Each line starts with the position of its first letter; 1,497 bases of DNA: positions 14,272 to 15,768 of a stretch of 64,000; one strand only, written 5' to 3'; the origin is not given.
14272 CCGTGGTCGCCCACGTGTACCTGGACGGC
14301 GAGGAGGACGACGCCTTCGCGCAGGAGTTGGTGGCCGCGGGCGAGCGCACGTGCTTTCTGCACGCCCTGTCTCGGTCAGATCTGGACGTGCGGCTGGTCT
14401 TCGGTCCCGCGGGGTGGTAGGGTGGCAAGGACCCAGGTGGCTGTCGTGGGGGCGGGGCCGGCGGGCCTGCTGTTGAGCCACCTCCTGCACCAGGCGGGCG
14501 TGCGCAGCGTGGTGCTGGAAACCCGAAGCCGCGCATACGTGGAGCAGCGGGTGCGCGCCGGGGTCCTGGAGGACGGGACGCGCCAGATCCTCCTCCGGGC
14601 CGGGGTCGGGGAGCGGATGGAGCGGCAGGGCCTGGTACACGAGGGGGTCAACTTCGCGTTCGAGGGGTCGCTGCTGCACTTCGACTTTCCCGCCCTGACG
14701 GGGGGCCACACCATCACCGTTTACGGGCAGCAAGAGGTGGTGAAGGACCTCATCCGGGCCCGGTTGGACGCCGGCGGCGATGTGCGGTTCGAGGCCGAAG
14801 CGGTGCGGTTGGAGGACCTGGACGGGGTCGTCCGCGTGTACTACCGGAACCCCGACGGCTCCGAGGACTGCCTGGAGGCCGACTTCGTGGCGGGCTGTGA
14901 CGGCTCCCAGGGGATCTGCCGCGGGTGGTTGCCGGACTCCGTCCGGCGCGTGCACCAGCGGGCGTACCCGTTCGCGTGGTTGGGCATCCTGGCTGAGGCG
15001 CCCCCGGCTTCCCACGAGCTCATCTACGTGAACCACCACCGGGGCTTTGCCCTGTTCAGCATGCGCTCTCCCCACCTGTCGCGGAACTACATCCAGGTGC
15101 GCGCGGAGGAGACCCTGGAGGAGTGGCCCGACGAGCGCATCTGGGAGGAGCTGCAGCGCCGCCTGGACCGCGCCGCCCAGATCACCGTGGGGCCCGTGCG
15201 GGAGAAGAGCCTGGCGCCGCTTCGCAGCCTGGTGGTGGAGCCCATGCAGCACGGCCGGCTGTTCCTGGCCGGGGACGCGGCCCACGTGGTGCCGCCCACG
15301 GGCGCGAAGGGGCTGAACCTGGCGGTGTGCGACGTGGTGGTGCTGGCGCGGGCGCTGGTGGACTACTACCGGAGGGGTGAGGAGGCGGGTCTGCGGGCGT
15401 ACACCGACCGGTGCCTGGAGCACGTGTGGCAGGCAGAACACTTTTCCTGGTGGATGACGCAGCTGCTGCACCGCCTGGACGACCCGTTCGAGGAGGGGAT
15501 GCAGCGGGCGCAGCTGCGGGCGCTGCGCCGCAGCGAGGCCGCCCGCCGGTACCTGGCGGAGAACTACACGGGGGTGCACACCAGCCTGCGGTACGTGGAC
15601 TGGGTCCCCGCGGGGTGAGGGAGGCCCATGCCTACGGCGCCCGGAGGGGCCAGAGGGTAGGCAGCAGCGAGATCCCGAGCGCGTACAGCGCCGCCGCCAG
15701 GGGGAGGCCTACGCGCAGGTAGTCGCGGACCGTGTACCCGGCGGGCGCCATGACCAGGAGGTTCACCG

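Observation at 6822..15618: IclR-controlled operon coupling a Liv-type ABC importer to PobA and an extradiol dioxygenase: candidate 4-hydroxybenzoate uptake and catabolism unit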

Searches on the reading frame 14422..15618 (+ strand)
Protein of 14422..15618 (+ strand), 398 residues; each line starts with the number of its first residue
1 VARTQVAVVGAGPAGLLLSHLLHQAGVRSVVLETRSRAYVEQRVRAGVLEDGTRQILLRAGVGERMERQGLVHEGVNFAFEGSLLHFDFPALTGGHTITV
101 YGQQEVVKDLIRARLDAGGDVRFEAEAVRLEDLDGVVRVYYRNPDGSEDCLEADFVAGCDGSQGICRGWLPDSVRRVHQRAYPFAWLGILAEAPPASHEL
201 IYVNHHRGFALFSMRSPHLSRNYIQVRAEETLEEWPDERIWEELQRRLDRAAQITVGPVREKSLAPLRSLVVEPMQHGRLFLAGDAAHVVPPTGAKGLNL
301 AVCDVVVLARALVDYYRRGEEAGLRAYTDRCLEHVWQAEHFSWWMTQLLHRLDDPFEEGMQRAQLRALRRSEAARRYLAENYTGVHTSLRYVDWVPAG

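Call 4: search_protein_families(library=pfam, proteins=[window:14422-15618:+])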
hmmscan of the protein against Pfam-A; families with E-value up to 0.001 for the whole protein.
window:14422-15618:+ (398 aa): 2 families
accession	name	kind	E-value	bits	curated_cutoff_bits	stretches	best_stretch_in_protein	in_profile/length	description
PF01494.25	FAD_binding_3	-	5e-83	279.6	22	1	3-342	1-349/349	FAD binding domain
PF13450.12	NAD_binding_8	-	1.2e-05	25.9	21.9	1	8-37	1-30/68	NAD(P)-binding Rossmann-like domain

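Call 5: search_protein_families(library=ncbifam, proteins=[window:14422-15618:+])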
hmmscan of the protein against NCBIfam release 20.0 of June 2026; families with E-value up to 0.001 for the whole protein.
window:14422-15618:+ (398 aa): 58 families (the best 25 are shown)
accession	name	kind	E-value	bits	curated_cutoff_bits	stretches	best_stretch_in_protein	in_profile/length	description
NF006091.0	PRK08243.1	subfamily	2.1e-168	560.1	351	1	3-387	2-390/393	4-hydroxybenzoate 3-monooxygenase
TIGR02360.1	pbenz_hydroxyl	equivalog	5.1e-152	506.2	538.7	1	3-385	2-388/390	4-hydroxybenzoate 3-monooxygenase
NF004829.0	PRK06183.1-3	subfamily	1.1e-29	103.6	390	1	2-376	7-386/520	bifunctional 3-(3-hydroxy-phenyl)propionate/3-hydroxycinnamic acid hydroxylase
NF006002.0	PRK08132.1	subfamily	8.4e-26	90.5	416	1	2-309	24-332/552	FAD-dependent oxidoreductase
NF004831.0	PRK06183.1-5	equivalog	1.2e-25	90.1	546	1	2-378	7-381/568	bifunctional 3-(3-hydroxy-phenyl)propionate/3-hydroxycinnamic acid hydroxylase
NF004780.0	PRK06126.1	subfamily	1.4e-23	83.1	445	2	130-312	154-338/552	hypothetical protein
NF006092.0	PRK08244.1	equivalog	2.2e-23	82.7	644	1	4-308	3-302/494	monooxygenase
TIGR01988.1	Ubi-OHases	subfamily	4.1e-22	78.6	224.65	1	6-352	2-352/387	ubiquinone biosynthesis hydroxylase, UbiH/UbiF/VisC/COQ6 family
NF033145.1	rif_monoox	equivalog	2.3e-21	76.2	800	1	5-311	2-302/472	rifampin monooxygenase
NF046068.1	AkvoneHdxseDnrF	equivalog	3.4e-19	69.1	650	1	6-313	1-323/439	aklavinone 12-hydroxylase DnrF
NF004832.0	PRK06184.1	subfamily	5.1e-19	68.4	476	1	3-306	6-312/506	hypothetical protein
NF005691.0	PRK07494.1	equivalog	1.6e-18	66.5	459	1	147-324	151-328/404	UbiH/UbiF family hydroxylase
NF005612.0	PRK07364.1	equivalog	1.8e-18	66.3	487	2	230-352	247-368/415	FAD-dependent hydroxylase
NF046069.1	AkvoneHdxseRdmE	equivalog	1.1e-17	64.1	700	1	6-312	1-323/521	aklavinone 12-hydroxylase RdmE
NF004833.1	PRK06185.1-1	subfamily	1.3e-17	63.6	488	1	3-320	2-323/403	FAD-dependent oxidoreductase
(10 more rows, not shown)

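Call 16: find_encoding_contigs(protein=window:14422-15618:+, flank=10000, max_places=6)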
Protein window:14422-15618:+ (398 aa): no gene with exactly this product is on record in the collection.

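Call 37: search_solved_structures(query=window:14422-15618:+, max_evalue=1e-30, show_alignments=2)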
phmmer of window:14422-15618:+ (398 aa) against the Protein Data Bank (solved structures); distinct sequences matched with E-value up to 1e-30: 26.
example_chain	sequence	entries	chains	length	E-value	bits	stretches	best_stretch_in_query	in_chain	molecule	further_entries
7on9_A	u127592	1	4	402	5.7e-128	430.4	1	3-385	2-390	4-hydroxybenzoate 3-monooxygenase (NAD(P)H)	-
1cj2_A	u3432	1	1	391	4.5e-127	427.4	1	3-385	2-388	PROTEIN (P-HYDROXYBENZOATE HYDROXYLASE)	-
1cc4_A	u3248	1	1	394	7.1e-127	426.8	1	3-385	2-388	PROTEIN (P-HYDROXYBENZOATE HYDROXYLASE)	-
1bgj_A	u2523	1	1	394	1.1e-126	426.2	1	3-385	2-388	P-HYDROXYBENZOATE HYDROXYLASE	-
1d7l_A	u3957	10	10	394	1.3e-126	425.9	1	3-385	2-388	P-HYDROXYBENZOATE HYDROXYLASE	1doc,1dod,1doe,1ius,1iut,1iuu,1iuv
1pbb_A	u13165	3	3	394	1.5e-126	425.7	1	3-385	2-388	P-HYDROXYBENZOATE HYDROXYLASE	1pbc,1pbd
1pbe_A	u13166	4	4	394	1.9e-126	425.3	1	3-385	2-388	P-HYDROXYBENZOATE HYDROXYLASE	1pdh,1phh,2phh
1cj4_A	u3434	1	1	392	2.5e-126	425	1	3-385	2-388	PROTEIN (P-HYDROXYBENZOATE HYDROXYLASE)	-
1bf3_A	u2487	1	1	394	3.2e-126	424.6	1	3-385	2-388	P-HYDROXYBENZOATE HYDROXYLASE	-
1bkw_A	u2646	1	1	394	3.2e-126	424.6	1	3-385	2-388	PROTEIN (P-HYDROXYBENZOATE HYDROXYLASE)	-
1pxc_A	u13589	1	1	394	3.9e-126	424.3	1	3-385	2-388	P-HYDROXYBENZOATE HYDROXYLASE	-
1dob_A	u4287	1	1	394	4e-126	424.3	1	3-385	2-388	P-HYDROXYBENZOATE HYDROXYLASE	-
1pxb_A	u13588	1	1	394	4e-126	424.3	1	3-385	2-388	P-HYDROXYBENZOATE HYDROXYLASE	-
1k0i_A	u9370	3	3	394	4.1e-126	424.2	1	3-385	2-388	P-HYDROXYBENZOATE HYDROXYLASE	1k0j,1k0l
1ykj_A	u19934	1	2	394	4.6e-126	424.1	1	3-385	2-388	P-hydroxybenzoate hydroxylase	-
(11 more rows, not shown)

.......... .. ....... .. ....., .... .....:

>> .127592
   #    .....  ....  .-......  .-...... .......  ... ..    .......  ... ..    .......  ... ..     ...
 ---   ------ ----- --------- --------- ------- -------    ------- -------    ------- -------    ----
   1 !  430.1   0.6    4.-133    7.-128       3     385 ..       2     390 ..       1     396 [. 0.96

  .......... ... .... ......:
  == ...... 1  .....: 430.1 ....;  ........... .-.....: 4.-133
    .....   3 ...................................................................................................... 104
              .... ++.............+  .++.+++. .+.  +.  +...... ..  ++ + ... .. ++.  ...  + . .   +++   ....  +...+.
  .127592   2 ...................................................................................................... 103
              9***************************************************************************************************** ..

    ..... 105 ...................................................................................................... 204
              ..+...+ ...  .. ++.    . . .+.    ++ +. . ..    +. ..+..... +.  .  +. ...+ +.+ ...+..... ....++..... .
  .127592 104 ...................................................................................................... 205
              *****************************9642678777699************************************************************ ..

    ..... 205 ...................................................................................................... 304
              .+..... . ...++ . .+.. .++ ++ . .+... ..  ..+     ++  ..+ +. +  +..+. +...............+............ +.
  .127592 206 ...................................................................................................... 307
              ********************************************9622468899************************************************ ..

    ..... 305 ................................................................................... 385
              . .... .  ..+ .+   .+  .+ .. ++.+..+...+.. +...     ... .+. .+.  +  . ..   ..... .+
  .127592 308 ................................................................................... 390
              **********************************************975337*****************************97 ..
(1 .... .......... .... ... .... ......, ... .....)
